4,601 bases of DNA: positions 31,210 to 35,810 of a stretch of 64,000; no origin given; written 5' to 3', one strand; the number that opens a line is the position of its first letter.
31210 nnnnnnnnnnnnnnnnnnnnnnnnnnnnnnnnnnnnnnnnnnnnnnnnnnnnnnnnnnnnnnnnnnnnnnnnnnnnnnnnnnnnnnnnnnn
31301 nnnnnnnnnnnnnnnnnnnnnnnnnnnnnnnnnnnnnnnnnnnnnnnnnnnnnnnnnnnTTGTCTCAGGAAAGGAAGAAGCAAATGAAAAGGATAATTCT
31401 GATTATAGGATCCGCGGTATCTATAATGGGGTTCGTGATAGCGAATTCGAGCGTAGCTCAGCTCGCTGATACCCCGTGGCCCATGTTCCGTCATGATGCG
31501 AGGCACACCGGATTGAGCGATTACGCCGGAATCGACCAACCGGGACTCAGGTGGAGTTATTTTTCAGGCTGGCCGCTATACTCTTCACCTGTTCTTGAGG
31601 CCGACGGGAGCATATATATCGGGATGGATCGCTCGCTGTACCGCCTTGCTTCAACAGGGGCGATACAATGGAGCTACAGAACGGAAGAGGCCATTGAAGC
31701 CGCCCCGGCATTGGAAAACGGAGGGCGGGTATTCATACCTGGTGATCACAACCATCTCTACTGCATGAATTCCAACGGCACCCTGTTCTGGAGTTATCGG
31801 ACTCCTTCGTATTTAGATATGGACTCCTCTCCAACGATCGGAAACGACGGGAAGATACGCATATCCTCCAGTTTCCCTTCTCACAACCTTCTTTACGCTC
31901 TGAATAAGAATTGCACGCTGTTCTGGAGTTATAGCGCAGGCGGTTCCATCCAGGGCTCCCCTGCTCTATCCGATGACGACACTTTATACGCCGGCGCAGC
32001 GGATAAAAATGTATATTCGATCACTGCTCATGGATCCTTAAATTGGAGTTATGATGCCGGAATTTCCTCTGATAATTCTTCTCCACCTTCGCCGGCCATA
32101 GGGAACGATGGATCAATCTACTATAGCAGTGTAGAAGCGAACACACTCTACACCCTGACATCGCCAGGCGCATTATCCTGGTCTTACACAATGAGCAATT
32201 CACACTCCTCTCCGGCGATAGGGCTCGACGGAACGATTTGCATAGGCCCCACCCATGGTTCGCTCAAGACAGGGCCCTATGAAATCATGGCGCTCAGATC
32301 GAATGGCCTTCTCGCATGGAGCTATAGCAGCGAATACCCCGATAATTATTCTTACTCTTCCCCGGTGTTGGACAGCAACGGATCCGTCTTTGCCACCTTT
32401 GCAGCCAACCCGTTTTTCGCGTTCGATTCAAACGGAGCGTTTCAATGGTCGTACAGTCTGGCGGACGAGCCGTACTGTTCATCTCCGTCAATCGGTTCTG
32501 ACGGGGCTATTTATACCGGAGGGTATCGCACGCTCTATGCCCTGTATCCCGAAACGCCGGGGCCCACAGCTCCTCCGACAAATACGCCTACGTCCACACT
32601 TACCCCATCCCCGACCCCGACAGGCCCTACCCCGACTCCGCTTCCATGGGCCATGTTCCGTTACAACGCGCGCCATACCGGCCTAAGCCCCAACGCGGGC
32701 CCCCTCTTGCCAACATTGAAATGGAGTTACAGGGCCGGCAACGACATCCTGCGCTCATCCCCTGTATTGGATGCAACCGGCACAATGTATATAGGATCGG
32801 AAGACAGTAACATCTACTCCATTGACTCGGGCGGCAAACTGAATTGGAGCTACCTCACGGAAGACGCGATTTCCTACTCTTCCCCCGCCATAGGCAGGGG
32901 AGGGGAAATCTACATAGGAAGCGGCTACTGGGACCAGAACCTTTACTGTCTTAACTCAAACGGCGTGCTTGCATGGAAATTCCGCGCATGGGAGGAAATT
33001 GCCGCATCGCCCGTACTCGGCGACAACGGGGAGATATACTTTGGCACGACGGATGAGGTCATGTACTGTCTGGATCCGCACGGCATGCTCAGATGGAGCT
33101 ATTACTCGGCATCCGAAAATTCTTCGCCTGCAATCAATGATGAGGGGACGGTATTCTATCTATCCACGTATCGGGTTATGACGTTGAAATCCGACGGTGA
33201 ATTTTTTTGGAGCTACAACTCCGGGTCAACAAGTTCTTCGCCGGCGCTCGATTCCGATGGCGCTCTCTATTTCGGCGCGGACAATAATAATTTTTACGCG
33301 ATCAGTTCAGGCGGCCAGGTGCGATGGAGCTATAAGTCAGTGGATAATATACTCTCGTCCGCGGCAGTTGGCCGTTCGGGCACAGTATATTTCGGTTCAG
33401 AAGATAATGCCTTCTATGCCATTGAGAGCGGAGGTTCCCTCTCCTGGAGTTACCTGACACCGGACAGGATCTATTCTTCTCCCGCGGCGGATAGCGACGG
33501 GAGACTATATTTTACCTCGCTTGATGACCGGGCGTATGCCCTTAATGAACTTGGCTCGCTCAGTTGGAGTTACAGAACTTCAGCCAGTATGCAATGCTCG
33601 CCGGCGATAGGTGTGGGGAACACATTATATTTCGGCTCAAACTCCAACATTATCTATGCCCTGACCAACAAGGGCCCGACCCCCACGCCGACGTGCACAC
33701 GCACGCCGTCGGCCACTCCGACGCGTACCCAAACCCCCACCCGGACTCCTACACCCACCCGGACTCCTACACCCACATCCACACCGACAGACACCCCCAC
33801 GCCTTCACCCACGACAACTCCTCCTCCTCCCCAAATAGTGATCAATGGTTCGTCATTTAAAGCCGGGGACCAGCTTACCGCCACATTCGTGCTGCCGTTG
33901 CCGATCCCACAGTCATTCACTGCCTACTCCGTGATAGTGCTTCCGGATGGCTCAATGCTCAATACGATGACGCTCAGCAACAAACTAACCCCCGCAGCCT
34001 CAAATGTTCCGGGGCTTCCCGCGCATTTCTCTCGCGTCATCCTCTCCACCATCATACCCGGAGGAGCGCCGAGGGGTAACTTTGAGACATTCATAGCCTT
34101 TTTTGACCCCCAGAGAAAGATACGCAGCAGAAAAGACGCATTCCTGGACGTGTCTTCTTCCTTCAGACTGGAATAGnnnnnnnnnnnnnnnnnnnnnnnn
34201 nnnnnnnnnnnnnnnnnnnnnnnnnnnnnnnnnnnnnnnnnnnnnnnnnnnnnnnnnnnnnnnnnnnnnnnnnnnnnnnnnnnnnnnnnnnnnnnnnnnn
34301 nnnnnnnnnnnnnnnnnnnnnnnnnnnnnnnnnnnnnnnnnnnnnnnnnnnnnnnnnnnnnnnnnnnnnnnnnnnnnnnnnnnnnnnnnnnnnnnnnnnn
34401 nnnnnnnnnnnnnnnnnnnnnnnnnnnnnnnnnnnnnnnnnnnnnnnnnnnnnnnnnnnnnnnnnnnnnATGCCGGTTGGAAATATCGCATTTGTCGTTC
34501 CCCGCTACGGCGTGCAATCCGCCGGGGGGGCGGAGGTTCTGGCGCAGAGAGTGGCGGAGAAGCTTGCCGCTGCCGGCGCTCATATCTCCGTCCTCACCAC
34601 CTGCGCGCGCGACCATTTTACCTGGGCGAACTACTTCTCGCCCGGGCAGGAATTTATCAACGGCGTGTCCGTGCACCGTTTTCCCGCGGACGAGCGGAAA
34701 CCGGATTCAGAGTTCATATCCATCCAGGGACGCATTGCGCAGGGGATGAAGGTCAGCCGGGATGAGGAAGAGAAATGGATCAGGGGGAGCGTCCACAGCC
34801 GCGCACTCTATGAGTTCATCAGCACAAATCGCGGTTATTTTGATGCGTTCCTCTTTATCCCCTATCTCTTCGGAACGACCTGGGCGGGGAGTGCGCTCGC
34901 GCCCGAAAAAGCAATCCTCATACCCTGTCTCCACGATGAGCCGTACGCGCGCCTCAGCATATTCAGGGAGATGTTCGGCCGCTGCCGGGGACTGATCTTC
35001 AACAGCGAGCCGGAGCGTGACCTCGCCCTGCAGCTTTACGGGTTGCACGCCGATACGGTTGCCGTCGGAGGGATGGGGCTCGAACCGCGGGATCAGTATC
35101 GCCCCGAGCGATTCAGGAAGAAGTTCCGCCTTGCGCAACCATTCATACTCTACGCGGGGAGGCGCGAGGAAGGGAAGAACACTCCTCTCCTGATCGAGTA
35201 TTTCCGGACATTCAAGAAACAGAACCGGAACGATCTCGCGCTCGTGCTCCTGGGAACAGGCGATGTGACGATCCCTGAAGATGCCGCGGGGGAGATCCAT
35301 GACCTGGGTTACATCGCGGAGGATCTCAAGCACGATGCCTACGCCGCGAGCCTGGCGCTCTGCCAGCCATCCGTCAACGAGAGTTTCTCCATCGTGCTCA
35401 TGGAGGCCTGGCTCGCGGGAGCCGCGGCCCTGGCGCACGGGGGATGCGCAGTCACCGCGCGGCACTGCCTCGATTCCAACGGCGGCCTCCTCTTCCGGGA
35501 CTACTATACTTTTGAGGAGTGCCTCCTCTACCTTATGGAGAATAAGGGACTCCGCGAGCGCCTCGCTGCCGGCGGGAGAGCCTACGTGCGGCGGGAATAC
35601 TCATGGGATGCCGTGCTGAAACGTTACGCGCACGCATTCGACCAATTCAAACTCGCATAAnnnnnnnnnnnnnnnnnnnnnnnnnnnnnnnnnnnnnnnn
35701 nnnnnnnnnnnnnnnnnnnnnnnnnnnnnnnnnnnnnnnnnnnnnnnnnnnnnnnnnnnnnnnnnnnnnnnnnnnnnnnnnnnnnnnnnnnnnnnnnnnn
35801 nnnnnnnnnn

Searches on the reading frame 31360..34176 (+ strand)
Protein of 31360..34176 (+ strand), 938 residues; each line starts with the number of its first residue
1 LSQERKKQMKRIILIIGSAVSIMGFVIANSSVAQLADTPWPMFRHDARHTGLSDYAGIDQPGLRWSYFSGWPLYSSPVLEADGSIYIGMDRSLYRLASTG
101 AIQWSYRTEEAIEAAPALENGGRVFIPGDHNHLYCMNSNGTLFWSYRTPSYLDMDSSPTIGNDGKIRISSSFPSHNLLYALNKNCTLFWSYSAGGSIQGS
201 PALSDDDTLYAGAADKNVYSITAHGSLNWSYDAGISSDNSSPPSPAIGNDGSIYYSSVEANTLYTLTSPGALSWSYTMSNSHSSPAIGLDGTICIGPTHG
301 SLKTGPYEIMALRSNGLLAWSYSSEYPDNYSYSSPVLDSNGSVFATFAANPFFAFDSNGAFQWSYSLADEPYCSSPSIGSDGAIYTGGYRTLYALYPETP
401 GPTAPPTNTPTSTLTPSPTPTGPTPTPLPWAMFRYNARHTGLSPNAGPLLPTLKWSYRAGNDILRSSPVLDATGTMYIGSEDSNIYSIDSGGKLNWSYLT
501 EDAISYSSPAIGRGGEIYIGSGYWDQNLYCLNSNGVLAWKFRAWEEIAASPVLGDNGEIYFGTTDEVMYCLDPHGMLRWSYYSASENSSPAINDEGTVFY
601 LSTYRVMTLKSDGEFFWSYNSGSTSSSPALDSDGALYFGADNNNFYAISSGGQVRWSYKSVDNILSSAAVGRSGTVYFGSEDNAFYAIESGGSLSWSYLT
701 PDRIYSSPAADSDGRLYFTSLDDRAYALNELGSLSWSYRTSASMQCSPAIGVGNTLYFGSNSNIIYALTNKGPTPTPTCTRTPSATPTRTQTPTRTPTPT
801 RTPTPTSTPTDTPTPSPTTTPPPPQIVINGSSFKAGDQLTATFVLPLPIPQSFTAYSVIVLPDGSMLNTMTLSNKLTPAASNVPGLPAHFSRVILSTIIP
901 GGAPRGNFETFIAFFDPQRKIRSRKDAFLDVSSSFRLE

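Call 4: search_protein_families(library=pfam, proteins=[window:31360-34176:+], max_evalue=0.01)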
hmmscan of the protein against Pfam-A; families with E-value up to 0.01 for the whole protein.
window:31360-34176:+ (938 aa): 3 families
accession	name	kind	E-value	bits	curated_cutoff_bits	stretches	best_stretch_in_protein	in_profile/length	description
PF13570.13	Beta-prop_ACSF4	-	3.3e-65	221.1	133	5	588-775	53-248/329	Beta-alanine-activating enzyme, beta-propeller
PF13360.13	PQQ_2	-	1.1e-38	133.7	27.6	5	526-659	3-145/233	Outer membrane protein assembly factor BamB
PF25292.1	Beta-prop_CGLA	-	4e-19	69.7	26.8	1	479-538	50-109/316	Lambda-carrageenase beta-propeller domain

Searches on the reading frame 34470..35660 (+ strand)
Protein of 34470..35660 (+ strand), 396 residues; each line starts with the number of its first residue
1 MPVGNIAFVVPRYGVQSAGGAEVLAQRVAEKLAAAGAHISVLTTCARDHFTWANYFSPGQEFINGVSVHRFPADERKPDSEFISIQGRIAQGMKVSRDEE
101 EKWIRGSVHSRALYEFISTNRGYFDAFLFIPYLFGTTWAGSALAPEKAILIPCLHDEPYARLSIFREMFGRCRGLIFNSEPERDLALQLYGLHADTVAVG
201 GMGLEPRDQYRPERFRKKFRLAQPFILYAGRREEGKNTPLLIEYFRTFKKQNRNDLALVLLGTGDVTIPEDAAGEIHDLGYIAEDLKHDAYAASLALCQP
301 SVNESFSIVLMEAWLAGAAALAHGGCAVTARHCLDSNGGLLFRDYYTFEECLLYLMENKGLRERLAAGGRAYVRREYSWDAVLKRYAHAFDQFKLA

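Call 33: search_protein_families(library=pfam, proteins=[window:34470-35660:+], max_evalue=0.001)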
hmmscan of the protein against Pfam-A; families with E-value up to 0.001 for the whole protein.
window:34470-35660:+ (396 aa): 5 families
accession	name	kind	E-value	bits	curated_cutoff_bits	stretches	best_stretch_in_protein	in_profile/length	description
PF00534.26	Glycos_transf_1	-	2.4e-13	50.4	26.4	1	213-370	5-170/172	Glycosyl transferases group 1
PF13692.12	Glyco_trans_1_4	-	9.4e-11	42.6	27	1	224-358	2-142/142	Glycosyl transferases group 1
PF13439.12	Glyco_transf_4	-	1.7e-05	25.4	28.5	0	19-63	2-38/170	Glycosyltransferase Family 4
PF13524.12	Glyco_trans_1_2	-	2.4e-05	24.7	25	1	275-385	28-141/144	Glycosyl transferase-like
PF13579.12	Glyco_trans_4_4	-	0.00012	22.9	29.7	0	19-76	1-50/158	Glycosyl transferase 4-like domain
